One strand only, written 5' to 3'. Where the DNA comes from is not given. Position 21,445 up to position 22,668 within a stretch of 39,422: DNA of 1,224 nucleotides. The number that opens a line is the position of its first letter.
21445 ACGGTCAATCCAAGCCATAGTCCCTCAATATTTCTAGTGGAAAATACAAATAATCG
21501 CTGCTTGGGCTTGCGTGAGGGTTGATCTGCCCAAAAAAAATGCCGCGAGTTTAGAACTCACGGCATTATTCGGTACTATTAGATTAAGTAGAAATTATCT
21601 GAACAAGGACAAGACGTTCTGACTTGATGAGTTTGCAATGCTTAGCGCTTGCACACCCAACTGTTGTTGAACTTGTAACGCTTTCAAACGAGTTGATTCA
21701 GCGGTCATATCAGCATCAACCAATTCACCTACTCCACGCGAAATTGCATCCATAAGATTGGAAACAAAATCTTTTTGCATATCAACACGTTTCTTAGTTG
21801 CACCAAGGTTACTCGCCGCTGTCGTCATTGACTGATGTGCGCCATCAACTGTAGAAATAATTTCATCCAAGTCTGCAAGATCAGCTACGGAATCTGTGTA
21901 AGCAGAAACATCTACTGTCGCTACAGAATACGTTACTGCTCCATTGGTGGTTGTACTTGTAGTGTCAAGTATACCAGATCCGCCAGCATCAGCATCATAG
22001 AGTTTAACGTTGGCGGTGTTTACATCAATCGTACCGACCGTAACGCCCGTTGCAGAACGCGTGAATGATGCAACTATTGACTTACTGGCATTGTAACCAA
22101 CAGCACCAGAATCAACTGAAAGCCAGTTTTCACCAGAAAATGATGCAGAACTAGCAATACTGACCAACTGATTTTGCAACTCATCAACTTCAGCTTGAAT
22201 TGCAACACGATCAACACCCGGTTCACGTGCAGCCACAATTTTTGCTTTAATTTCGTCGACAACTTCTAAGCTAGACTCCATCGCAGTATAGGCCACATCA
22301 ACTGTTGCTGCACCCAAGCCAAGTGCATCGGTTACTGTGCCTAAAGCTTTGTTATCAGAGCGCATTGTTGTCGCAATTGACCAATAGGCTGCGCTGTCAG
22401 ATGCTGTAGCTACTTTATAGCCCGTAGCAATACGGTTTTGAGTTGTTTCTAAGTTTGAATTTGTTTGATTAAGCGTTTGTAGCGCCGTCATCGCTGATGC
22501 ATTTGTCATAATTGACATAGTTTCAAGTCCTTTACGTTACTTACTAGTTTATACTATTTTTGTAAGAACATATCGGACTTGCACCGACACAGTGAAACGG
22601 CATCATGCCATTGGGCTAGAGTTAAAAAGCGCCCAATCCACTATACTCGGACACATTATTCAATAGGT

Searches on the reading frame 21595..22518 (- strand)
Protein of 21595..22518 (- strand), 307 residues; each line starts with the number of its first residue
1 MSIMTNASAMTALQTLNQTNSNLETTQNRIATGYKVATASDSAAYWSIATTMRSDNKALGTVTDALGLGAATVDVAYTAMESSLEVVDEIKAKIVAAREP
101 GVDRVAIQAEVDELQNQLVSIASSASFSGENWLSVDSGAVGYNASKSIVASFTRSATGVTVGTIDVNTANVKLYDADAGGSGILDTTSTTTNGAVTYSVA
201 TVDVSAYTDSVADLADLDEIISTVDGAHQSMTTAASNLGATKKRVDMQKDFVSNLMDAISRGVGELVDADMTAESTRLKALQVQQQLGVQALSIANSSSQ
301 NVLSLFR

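Call 14: search_protein_families(library=pfam, proteins=[window:21595-22518:-])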
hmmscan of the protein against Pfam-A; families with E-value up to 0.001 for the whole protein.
window:21595-22518:- (307 aa): 2 families
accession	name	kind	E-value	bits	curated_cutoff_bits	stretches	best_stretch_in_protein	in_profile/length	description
PF00669.25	Flagellin_N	-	3e-30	105.5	26.6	1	3-134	1-135/139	Bacterial flagellin N-terminal helical region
PF00700.27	Flagellin_C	-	4.5e-20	72.2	23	1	222-306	2-86/86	Bacterial flagellin C-terminal helical region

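Call 43: find_homologous_proteins(query=window:21595-22518:-, max_evalue=1e-20)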
Query window:21595-22518:- (307 aa): 8000 proteins with E <= 1e-20 among 8000 candidates; the best 120 are listed.
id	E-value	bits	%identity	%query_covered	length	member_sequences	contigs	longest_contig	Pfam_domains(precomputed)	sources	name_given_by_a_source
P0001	2.7e-178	609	100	100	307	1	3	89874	PF00700.28,PF00669.26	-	-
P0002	2.0e-150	518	82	100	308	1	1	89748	PF00700.28,PF00669.26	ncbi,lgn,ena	-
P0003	3.5e-146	504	81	100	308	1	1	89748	PF00700.28,PF00669.26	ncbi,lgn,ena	-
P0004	2.2e-141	488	78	100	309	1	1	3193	PF00700.28,PF00669.26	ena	-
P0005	3.7e-140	484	78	100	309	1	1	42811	PF00700.28,PF00669.26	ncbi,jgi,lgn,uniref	ncbi:Flagellin protein FlaA [hydrothermal vent metagenome]|uniref:Flagellin protein FlaA n=1 Tax=hyd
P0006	5.1e-140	484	78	100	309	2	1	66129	PF00700.28,PF00669.26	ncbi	-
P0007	1.2e-139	482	78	100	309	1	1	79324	PF00700.28,PF00669.26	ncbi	-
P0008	1.2e-138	479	78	100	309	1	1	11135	PF00700.28,PF00669.26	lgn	-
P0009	6.0e-138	477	78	100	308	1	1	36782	PF00700.28,PF00669.26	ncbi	-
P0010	1.3e-137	476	77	100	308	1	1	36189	PF00700.28,PF00669.26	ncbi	-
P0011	2.2e-137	475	78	100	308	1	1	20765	PF00700.28,PF00669.26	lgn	-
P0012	3.2e-136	471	76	100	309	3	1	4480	PF00700.28,PF00669.26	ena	-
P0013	6.6e-136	470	76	100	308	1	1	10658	PF00700.28,PF00669.26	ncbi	-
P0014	1.2e-135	469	77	100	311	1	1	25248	PF00700.28,PF00669.26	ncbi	-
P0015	5.5e-135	467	77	100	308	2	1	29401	PF00700.28,PF00669.26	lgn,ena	-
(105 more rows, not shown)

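Call 44: search_dna_similar(query=window:21595-22518:-, collection=plasmids, mode=protein, max_rows=60, rows=spread, max_evalue=1e-20)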
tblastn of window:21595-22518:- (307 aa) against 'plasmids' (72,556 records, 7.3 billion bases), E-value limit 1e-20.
Records with a match: 179; places in all: 203; records where one place covers at least 80% of the query: 147.
Best place of each record, by identity: <60% 179.
By first word of the organism name: Rhizobium 94; Sinorhizobium 12; Sulfitobacter 11; Cereibacter 11; Azospirillum 11; Phyllobacterium 5; Paracoccus 5; Ensifer 4; Loktanella 2; Alloyangia 2; and 18 more.
By predicted mobility (MOB-suite, as given by PLSDB): non-mobilizable 115; mobilizable 41; conjugative 23.
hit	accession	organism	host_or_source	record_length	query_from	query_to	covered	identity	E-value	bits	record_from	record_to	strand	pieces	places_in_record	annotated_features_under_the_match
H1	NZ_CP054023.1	Rhizobium indicum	Pisum sativum l. (pea),Pure culture,Pea ...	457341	2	307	100%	55.7%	1e-83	281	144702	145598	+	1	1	flagellin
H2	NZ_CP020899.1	Rhizobium phaseoli Brasil 5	Phaseolus vulgaris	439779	2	307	100%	55.1%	1e-82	279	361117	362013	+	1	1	flagellin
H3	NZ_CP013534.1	Rhizobium phaseoli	Phaseolus vulgaris,Whole ...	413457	2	307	100%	55.1%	1e-82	278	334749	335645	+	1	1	flagellin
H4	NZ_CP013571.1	Rhizobium phaseoli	Phaseolus vulgaris,Whole ...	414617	2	307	100%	55.1%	1e-82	278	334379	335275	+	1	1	flagellin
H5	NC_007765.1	Rhizobium etli CFN 42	-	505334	2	307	100%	55.1%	2e-82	278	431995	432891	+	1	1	flagellin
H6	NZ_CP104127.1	Sinorhizobium sp. M103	Phaseolus vulgaris,cell ...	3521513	2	307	100%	55.0%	6e-81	273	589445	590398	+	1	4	none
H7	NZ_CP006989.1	Rhizobium etli bv. mimosae str. IE4771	Phaseolus vulgaris,whole organism,nodule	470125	2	307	100%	54.9%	7e-84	282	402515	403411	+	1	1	flagellin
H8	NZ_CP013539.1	Rhizobium phaseoli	Phaseolus vulgaris,Whole ...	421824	2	307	100%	54.7%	5e-82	276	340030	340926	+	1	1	flagellin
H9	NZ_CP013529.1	Rhizobium phaseoli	Phaseolus vulgaris,Whole ...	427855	2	307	100%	54.7%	6e-82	276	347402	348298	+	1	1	flagellin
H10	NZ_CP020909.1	Rhizobium etli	Phaseolus vulgaris,cell culture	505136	2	307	100%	54.7%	8e-82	276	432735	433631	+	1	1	flagellin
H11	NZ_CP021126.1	Rhizobium sp. Kim5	Phaseolus vulgaris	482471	2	307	100%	54.6%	1e-83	281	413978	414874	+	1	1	flagellin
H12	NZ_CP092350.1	Rhizobium sp. C104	Cell culture,nodule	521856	2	307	100%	54.0%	7e-82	276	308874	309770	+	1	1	flagellin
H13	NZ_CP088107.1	Rhizobium ruizarguesonis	cell culture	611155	2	307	100%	53.7%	5e-82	276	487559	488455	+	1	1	flagellin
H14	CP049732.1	Rhizobium leguminosarum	Pisum sativum,Pisum sativum nodules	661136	2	307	100%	53.7%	5e-82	276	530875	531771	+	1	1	flagellin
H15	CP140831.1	Rhizobium ruizarguesonis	Trifolium pratense,whole organism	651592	2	307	100%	53.7%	7e-82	276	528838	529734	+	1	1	flagellin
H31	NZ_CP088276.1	Phyllobacterium sp. T1293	Melilotus albus,Cell culture,root nodule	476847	2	307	100%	50.8%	3e-65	228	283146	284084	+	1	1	flagellin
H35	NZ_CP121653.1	Rhizobium sp. CB3171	Calliandra calothyrsus,cell culture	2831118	2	307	100%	40.7%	2e-57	206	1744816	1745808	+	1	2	record has no annotation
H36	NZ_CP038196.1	Paracoccus versutus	single cell,soil adjacent to the roots ...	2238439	2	307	100%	39.0%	8e-31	129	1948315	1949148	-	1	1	none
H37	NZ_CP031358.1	Erythrobacter aureus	marine sediment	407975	1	307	100%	37.5%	1e-33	137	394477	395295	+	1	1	flagellin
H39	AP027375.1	Sulfitobacter pontiacus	-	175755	2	307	100%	35.9%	2e-36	145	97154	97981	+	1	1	flagellin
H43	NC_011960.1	Cereibacter sphaeroides KD131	-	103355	2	307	100%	34.6%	7e-31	129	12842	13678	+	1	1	flagellin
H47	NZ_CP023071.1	Sinorhizobium fredii CCBAU 83666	G.max,nodule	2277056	2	208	67%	49.3%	9e-51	187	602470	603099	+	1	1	record has no annotation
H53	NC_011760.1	Methylorubrum extorquens CM4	-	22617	2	175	57%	50.0%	7e-46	172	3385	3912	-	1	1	flagellin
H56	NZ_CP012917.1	Azospirillum brasilense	Digitaria eriantha,microbe,root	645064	2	165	53%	44.6%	7e-29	123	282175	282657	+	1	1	flagellin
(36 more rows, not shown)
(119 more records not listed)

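Call 45: get_annotated_region(hit=H6, flank=9000)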
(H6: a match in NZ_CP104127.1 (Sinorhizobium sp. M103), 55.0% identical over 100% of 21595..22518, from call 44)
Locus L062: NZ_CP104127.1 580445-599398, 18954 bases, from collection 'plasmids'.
description: Sinorhizobium sp. M103 plasmid pM103a, complete sequence
organism: Sinorhizobium sp. M103 (NCBI taxid 2976821)
taxonomy: Bacteria; Pseudomonadota; Alphaproteobacteria; Hyphomicrobiales; Rhizobiaceae; Sinorhizobium; Sinorhizobium sp. M103
host: -; source: Phaseolus vulgaris,cell culture,Phaseolus vulgaris nodule,nodule from plant grown in inoculum free soil; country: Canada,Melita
typing (MOB-suite, as given by PLSDB): non-mobilizable
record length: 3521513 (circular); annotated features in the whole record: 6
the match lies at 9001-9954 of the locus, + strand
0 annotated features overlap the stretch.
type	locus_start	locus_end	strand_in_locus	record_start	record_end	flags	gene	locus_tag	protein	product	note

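Call 46: get_annotated_region(hit=H5, flank=2500)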
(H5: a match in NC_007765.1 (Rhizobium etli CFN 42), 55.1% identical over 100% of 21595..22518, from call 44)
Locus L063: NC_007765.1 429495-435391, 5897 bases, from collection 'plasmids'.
description: Rhizobium etli CFN 42 plasmid p42e, complete sequence
organism: Rhizobium etli CFN 42 (NCBI taxid 347834)
taxonomy: Bacteria; Pseudomonadota; Alphaproteobacteria; Hyphomicrobiales; Rhizobiaceae; Rhizobium; Rhizobium etli; Rhizobium etli CFN 42
host: -; source: -; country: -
typing (MOB-suite, as given by PLSDB): non-mobilizable
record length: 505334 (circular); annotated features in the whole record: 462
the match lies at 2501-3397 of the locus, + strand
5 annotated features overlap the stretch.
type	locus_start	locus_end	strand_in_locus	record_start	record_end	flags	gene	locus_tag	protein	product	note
CDS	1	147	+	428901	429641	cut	-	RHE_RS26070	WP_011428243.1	AraC family transcriptional regulator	-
CDS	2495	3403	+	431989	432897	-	-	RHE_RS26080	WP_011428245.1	flagellin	GO:0071973 - bacterial-type flagellum-dependent cell motility [Evidence IEA]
CDS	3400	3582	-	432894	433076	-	-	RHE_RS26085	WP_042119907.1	hypothetical protein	-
CDS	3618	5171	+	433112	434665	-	-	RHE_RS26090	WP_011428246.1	DHA2 family efflux MFS transporter permease subunit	GO:0009410 - response to xenobiotic stimulus [Evidence IEA]; GO:0006855 - xenobiotic transmembrane transport [Evidence ...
CDS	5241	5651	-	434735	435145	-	-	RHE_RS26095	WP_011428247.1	hypothetical protein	-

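Call 47: get_annotated_region(hit=H35, flank=6000)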
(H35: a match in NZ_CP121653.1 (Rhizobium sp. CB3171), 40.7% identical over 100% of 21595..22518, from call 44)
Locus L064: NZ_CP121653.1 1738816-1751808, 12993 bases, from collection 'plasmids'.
description: Rhizobium sp. CB3171 plasmid pCB3171_1, complete sequence
organism: Rhizobium sp. CB3171 (NCBI taxid 3039157)
taxonomy: Bacteria; Pseudomonadota; Alphaproteobacteria; Hyphomicrobiales; Rhizobiaceae; Rhizobium; Rhizobium sp. CB3171
host: -; source: Calliandra calothyrsus,cell culture; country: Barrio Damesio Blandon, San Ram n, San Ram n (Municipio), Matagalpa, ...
typing (MOB-suite, as given by PLSDB): non-mobilizable; mating-pair formation MPF_T
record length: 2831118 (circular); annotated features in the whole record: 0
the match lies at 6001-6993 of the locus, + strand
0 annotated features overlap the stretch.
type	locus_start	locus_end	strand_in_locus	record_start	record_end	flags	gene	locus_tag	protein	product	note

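Call 48: get_annotated_region(hit=H31, flank=2500)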
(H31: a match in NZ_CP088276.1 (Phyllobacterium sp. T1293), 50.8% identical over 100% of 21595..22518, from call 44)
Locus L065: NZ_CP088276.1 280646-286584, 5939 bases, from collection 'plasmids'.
description: Phyllobacterium sp. T1293 plasmid pT1293b, complete sequence
organism: Phyllobacterium sp. T1293 (NCBI taxid 555317)
taxonomy: Bacteria; Pseudomonadota; Alphaproteobacteria; Hyphomicrobiales; Phyllobacteriaceae; Phyllobacterium; Phyllobacterium sp. T1293
host: -; source: Melilotus albus,Cell culture,root nodule; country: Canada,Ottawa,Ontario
typing (MOB-suite, as given by PLSDB): non-mobilizable
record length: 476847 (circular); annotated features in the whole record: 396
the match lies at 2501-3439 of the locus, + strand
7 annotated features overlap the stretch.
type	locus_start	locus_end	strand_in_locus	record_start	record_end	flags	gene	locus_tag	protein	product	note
CDS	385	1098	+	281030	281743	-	flgH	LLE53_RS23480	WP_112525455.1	flagellar basal body L-ring protein FlgH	GO:0071973 - bacterial-type flagellum-dependent cell motility [Evidence IEA]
CDS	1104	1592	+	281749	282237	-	-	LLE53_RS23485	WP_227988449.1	flagellar basal body-associated FliL family protein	-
CDS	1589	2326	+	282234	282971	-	fliP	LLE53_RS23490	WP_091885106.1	flagellar type III secretion system pore protein FliP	GO:0001539 - cilium or flagellum-dependent cell motility [Evidence IEA]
CDS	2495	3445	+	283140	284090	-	-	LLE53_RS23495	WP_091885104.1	flagellin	GO:0071973 - bacterial-type flagellum-dependent cell motility [Evidence IEA]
CDS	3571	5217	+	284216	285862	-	fliF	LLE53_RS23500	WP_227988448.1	flagellar basal-body MS-ring/collar protein FliF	GO:0001539 - cilium or flagellum-dependent cell motility [Evidence IEA]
CDS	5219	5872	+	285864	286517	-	-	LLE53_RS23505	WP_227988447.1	hypothetical protein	-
CDS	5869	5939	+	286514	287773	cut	-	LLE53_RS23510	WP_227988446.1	MotB family protein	-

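Call 49: get_annotated_region(hit=H36, flank=2500)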
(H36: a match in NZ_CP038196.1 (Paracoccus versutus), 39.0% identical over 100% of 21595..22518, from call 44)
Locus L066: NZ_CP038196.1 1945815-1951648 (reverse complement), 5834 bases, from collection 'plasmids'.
description: Paracoccus versutus strain DSM 17099 plasmid pBEN, complete sequence
organism: Paracoccus versutus (NCBI taxid 34007)
taxonomy: Bacteria; Pseudomonadota; Alphaproteobacteria; Rhodobacterales; Paracoccaceae; Paracoccus; Paracoccus versutus
host: -; source: single cell,soil adjacent to the roots of the plant Clitoria ternatea; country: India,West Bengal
typing (MOB-suite, as given by PLSDB): conjugative; replicon rep_cluster_746; relaxase MOBP,MOBP; mating-pair formation MPF_T
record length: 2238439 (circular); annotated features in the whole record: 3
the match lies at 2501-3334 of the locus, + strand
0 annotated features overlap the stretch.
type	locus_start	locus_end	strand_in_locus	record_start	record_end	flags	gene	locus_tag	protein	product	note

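Call 50: get_annotated_region(hit=H37, flank=2500)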
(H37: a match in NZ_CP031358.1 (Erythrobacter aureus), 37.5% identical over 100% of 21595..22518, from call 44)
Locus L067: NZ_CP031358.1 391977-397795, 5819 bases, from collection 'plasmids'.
description: Erythrobacter aureus strain YH-07 plasmid unnamed, complete sequence
organism: Erythrobacter aureus (NCBI taxid 2182384)
taxonomy: Bacteria; Pseudomonadota; Alphaproteobacteria; Sphingomonadales; Erythrobacteraceae; Erythrobacter; Erythrobacter aureus
host: -; source: marine sediment; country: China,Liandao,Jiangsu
typing (MOB-suite, as given by PLSDB): non-mobilizable
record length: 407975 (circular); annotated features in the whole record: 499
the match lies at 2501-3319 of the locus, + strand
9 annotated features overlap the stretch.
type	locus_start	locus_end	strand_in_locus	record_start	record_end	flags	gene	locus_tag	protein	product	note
CDS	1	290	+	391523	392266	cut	-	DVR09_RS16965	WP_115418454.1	flagellar hook basal-body protein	-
CDS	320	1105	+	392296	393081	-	flgG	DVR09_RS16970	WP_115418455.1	flagellar basal-body rod protein FlgG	GO:0071973 - bacterial-type flagellum-dependent cell motility [Evidence IEA]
CDS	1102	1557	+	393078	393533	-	flgA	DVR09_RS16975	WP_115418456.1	flagellar basal body P-ring formation chaperone FlgA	GO:0001539 - cilium or flagellum-dependent cell motility [Evidence IEA]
CDS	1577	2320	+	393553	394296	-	flgH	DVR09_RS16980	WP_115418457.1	flagellar basal body L-ring protein FlgH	GO:0071973 - bacterial-type flagellum-dependent cell motility [Evidence IEA]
CDS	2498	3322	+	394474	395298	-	-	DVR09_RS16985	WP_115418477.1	flagellin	-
CDS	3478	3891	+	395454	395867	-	-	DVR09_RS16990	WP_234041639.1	hypothetical protein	-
CDS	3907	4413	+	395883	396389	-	-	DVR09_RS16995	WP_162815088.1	hypothetical protein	-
CDS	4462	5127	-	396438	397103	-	-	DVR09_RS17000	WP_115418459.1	flagellar hook assembly protein FlgD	-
CDS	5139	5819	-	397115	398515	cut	-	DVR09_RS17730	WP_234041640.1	flagellar hook-length control protein FliK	-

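Call 51: get_annotated_region(hit=H39, flank=2500)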
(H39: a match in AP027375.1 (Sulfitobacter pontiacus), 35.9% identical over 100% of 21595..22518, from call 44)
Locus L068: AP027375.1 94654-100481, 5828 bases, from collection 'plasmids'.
description: Sulfitobacter pontiacus BL28 plasmid p3 DNA, complete sequence
organism: Sulfitobacter pontiacus (NCBI taxid 60137)
taxonomy: Bacteria; Pseudomonadota; Alphaproteobacteria; Rhodobacterales; Roseobacteraceae; Sulfitobacter; Sulfitobacter pontiacus
host: -; source: -; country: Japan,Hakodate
typing (MOB-suite, as given by PLSDB): non-mobilizable
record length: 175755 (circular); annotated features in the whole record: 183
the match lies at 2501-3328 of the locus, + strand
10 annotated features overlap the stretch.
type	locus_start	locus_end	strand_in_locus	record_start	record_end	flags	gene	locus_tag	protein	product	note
CDS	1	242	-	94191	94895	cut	-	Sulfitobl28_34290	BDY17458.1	hypothetical protein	-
CDS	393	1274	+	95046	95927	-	-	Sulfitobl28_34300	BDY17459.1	hypothetical protein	-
CDS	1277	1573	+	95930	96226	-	-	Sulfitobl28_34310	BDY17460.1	hypothetical protein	-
CDS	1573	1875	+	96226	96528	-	-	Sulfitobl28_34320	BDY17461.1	hypothetical protein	-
CDS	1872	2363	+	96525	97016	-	-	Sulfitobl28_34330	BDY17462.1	hypothetical protein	-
CDS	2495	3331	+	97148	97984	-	-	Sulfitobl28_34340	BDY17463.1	flagellin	-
CDS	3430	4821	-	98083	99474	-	fliI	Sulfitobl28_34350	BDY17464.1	flagellum-specific ATP synthase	-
CDS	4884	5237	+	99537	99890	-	-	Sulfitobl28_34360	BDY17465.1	flagellar biosynthesis protein FlgB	-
CDS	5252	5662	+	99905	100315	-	flgC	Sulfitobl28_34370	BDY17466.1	flagellar basal-body rod protein FlgC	-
CDS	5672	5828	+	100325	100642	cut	fliE2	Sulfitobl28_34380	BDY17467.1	flagellar hook-basal body complex protein FliE 2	-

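Call 52: get_annotated_region(hit=H43, flank=2500)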
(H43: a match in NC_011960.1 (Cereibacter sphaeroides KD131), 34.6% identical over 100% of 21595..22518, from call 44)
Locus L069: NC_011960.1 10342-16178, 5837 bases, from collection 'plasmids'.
description: Cereibacter sphaeroides KD131 plasmid pRSKD131B, complete sequence
organism: Cereibacter sphaeroides KD131 (NCBI taxid 557760)
taxonomy: Bacteria; Pseudomonadota; Alphaproteobacteria; Rhodobacterales; Paracoccaceae; Cereibacter; Cereibacter sphaeroides; Cereibacter sphaeroides KD131
host: -; source: -; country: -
typing (MOB-suite, as given by PLSDB): mobilizable; replicon rep_cluster_252; relaxase MOBP
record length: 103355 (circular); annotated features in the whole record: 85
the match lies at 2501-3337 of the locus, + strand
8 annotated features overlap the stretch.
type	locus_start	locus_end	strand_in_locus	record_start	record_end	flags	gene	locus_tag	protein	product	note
CDS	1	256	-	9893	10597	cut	-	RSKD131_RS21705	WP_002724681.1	FCD domain-containing protein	-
CDS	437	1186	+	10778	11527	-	-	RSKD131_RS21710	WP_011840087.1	sulfite exporter TauE/SafE family protein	GO:0006810 - transport [Evidence IEA]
CDS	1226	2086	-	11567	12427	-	-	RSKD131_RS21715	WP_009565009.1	glycoside hydrolase family 16 protein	-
CDS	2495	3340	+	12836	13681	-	-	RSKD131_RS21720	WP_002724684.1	flagellin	GO:0071973 - bacterial-type flagellum-dependent cell motility [Evidence IEA]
CDS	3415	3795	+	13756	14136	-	flaF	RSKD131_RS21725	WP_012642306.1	flagellar biosynthesis regulator FlaF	GO:0044781 - bacterial-type flagellum organization [Evidence IEA]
CDS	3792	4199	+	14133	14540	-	flbT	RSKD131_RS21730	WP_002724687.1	flagellar biosynthesis repressor FlbT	GO:0006402 - mRNA catabolic process [Evidence IEA]; GO:1902209 - negative regulation of bacterial-type flagellum ...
CDS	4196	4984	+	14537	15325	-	-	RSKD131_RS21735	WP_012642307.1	DUF1217 domain-containing protein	-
CDS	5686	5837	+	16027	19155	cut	-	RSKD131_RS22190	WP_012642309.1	rhamnan synthesis F family protein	-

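Call 53: get_annotated_region(hit=H53, flank=2500)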
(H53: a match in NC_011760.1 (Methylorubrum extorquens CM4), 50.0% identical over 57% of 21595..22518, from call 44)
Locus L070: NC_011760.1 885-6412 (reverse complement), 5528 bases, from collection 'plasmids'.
description: Methylorubrum extorquens CM4 plasmid pCMU02, complete sequence
organism: Methylorubrum extorquens CM4 (NCBI taxid 440085)
taxonomy: Bacteria; Pseudomonadota; Alphaproteobacteria; Hyphomicrobiales; Methylobacteriaceae; Methylorubrum; Methylorubrum extorquens; Methylorubrum extorquens CM4
host: -; source: -; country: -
typing (MOB-suite, as given by PLSDB): non-mobilizable
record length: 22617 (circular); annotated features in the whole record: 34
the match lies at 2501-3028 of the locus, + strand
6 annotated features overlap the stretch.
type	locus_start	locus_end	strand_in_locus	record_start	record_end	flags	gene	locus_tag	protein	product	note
CDS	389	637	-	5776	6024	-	-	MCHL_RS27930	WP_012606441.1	hypothetical protein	-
CDS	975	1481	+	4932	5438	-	-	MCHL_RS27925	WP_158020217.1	hypothetical protein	-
CDS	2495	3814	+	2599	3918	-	-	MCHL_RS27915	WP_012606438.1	flagellin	GO:0071973 - bacterial-type flagellum-dependent cell motility [Evidence IEA]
CDS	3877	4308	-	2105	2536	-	-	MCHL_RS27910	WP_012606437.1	hypothetical protein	-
CDS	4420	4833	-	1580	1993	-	-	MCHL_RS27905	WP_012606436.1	transcriptional regulator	-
CDS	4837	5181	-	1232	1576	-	-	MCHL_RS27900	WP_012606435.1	type II toxin-antitoxin system HigB family toxin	GO:0090304 - nucleic acid metabolic process [Evidence IEA]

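Call 54: get_annotated_region(hit=H56, flank=2500)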
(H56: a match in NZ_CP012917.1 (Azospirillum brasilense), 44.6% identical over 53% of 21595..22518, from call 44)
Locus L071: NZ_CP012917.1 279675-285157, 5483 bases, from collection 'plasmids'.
description: Azospirillum brasilense strain Sp 7 plasmid ABSP7_p3, complete sequence
organism: Azospirillum brasilense (NCBI taxid 192)
taxonomy: Bacteria; Pseudomonadota; Alphaproteobacteria; Rhodospirillales; Azospirillaceae; Azospirillum; Azospirillum brasilense
host: -; source: Digitaria eriantha,microbe,root; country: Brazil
typing (MOB-suite, as given by PLSDB): non-mobilizable
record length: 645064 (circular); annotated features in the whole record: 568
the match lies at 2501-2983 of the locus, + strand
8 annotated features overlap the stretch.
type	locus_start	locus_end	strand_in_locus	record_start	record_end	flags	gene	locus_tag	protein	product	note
CDS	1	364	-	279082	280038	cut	-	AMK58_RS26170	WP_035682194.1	DMT family transporter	GO:0055085 - transmembrane transport [Evidence IEA]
CDS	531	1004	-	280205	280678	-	-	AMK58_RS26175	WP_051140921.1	hypothetical protein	-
CDS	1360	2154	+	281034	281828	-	-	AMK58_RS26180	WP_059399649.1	response regulator transcription factor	GO:0000160 - phosphorelay signal transduction system [Evidence IEA]; GO:0006355 - regulation of DNA-templated ...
CDS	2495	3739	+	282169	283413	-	-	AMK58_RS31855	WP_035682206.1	flagellin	GO:0071973 - bacterial-type flagellum-dependent cell motility [Evidence IEA]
CDS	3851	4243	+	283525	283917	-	flaF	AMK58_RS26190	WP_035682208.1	flagellar biosynthesis regulator FlaF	GO:0044781 - bacterial-type flagellum organization [Evidence IEA]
CDS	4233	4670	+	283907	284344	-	-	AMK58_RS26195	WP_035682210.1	flagellar biosynthesis repressor FlbT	-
CDS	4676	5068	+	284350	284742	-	-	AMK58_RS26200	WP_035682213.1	hypothetical protein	-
CDS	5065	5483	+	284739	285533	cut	-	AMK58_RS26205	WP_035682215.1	DUF1217 domain-containing protein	-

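Call 55: get_annotated_region(hit=H47, flank=8000)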
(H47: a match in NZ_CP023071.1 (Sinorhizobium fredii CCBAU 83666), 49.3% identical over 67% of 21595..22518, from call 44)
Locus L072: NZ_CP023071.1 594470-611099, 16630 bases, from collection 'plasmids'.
description: Sinorhizobium fredii CCBAU 83666 plasmid pSF83666b, complete sequence
organism: Sinorhizobium fredii CCBAU 83666 (NCBI taxid 1128334)
taxonomy: Bacteria; Pseudomonadota; Alphaproteobacteria; Hyphomicrobiales; Rhizobiaceae; Sinorhizobium; Sinorhizobium fredii; Sinorhizobium fredii CCBAU 83666
host: -; source: G.max,nodule; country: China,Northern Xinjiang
typing (MOB-suite, as given by PLSDB): conjugative; relaxase MOBQ; mating-pair formation MPF_T
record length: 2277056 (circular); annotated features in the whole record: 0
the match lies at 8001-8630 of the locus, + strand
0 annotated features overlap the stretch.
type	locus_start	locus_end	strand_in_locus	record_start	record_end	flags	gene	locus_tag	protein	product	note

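Call 70: find_encoding_contigs(protein=P0002, flank=10000, max_places=3)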
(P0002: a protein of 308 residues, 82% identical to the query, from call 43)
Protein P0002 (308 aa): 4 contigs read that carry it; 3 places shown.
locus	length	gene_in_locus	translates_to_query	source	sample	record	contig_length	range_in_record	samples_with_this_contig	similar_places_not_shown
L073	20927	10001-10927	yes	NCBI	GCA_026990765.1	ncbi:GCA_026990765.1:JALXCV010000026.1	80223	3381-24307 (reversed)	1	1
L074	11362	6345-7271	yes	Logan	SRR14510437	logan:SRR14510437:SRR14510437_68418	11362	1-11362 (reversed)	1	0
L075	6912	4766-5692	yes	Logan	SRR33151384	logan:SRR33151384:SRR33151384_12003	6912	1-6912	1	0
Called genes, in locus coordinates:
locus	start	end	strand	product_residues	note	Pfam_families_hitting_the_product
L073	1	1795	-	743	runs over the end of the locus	PF08376:NIT, PF00672:HAMP, PF00015:MCPsignal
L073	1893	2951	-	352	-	PF00990:GGDEF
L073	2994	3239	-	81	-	-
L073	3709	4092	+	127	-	PF00460:Flg_bb_rod (weak)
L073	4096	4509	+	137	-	PF00460:Flg_bb_rod (weak), PF06429:Flg_bbr_C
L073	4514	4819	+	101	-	PF02049:FliE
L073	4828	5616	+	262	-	PF00460:Flg_bb_rod, PF22692:LlgE_F_G_D1, PF06429:Flg_bbr_C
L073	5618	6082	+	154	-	PF08666:SAF (faint), PF13144:ChapFlgA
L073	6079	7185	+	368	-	PF02119:FlgI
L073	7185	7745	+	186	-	PF03448:MgtE_N (weak)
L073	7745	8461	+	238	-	PF02107:FlgH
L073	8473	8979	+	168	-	PF03748:FliL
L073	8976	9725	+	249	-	PF00813:FliP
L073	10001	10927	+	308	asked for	PF00669:Flagellin_N, PF00700:Flagellin_C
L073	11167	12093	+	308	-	PF00669:Flagellin_N, PF00700:Flagellin_C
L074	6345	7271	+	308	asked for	PF00669:Flagellin_N, PF00700:Flagellin_C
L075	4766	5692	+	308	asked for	PF00669:Flagellin_N, PF00700:Flagellin_C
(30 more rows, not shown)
